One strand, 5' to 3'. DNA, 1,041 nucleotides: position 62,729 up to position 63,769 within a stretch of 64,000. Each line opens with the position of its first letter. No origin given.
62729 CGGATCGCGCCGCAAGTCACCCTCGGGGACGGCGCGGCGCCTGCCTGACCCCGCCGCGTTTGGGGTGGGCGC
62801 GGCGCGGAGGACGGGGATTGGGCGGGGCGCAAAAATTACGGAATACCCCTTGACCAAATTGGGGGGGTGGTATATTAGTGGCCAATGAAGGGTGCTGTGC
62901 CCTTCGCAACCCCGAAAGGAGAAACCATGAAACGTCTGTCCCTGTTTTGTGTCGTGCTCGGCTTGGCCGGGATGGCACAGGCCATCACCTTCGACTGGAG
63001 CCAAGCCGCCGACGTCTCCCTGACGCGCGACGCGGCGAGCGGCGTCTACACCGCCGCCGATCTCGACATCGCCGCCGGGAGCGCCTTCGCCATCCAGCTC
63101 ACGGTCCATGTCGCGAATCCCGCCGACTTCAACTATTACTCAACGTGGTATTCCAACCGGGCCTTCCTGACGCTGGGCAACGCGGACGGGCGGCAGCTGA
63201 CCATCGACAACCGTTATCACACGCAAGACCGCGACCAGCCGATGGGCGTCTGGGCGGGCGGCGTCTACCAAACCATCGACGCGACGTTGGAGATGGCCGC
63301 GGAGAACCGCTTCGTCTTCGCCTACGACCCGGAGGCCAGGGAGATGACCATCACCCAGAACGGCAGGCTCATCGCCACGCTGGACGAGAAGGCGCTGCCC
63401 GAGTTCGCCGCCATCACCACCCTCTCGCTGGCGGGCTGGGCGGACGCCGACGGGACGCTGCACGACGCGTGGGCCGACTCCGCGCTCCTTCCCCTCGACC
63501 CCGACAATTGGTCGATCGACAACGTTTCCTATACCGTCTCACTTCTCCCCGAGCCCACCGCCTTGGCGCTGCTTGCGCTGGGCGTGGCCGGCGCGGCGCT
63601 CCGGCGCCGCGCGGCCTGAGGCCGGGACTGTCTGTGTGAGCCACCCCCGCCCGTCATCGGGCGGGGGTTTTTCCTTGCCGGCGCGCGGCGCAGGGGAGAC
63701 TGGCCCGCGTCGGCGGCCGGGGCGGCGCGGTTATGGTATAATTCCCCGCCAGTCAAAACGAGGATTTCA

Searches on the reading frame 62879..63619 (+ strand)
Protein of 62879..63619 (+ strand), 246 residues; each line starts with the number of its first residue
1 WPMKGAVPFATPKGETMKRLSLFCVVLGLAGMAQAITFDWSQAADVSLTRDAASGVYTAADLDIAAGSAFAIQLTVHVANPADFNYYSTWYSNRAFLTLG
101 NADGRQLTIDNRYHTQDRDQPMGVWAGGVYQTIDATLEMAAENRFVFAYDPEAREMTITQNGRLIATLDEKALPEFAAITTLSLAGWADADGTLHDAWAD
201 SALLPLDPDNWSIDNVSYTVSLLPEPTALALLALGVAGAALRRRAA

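Call 11: search_protein_families(library=pfam, proteins=[window:62879-63619:+])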
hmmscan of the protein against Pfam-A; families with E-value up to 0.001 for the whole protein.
window:62879-63619:+ (246 aa): 1 family
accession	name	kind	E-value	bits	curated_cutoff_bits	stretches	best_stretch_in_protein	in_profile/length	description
PF07589.16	PEP-CTERM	-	0.00011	22.6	20.7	1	224-244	3-24/24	PEP-CTERM motif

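Call 34: find_encoding_contigs(protein=window:62927-63619:+, flank=10000, max_places=2)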
Protein window:62927-63619:+ (230 aa): 21 contigs read that carry it; 2 places shown.
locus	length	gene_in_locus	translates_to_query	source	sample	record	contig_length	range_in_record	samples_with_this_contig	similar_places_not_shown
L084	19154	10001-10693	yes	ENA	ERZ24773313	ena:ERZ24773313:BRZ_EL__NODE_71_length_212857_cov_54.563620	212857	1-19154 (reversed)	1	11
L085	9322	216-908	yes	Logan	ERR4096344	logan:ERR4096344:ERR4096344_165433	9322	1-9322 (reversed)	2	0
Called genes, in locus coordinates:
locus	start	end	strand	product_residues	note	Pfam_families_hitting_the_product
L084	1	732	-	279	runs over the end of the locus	PF17930:LpxI_N, PF06230:LpxI_C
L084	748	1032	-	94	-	PF04977:DivIC (weak)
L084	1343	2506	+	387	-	PF07690:MFS_1, PF13347:MFS_2 (weak), PF12832:MFS_1_like (weak), PF07690:MFS_1 (weak)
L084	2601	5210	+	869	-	PF26549:Tricorn_N (faint), PF18582:HZS_alpha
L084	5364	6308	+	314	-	PF00535:Glycos_transf_2, PF13641:Glyco_tranf_2_3 (weak)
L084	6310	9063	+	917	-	PF13191:AAA_16 (faint), PF06068:TIP49 (weak), PF00005:ABC_tran (faint), PF00004:AAA, PF07728:AAA_5 (faint), PF17862:AAA_lid_3, PF01434:Peptidase_M41, PF02224:Cytidylate_kin, +5 more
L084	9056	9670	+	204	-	PF00551:Formyl_trans_N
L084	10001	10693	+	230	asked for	-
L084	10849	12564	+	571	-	PF00749:tRNA-synt_1c, PF03950:tRNA-synt_1c_C, PF20974:tRNA-synt_1c_C2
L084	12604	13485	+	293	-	PF00701:DHDPS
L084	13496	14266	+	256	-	PF01113:DapB_N, PF05173:DapB_C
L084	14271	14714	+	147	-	PF01288:HPPK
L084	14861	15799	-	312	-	PF01207:Dus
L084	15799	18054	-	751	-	PF09371:Tex_N, PF22706:Tex_central_region, PF14639:YqgF, PF16921:Tex_YqgF, PF12836:HHH_3, PF17674:HHH_9, PF00575:S1, PF23459:S1_RRP5, +1 more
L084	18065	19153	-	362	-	?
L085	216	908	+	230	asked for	-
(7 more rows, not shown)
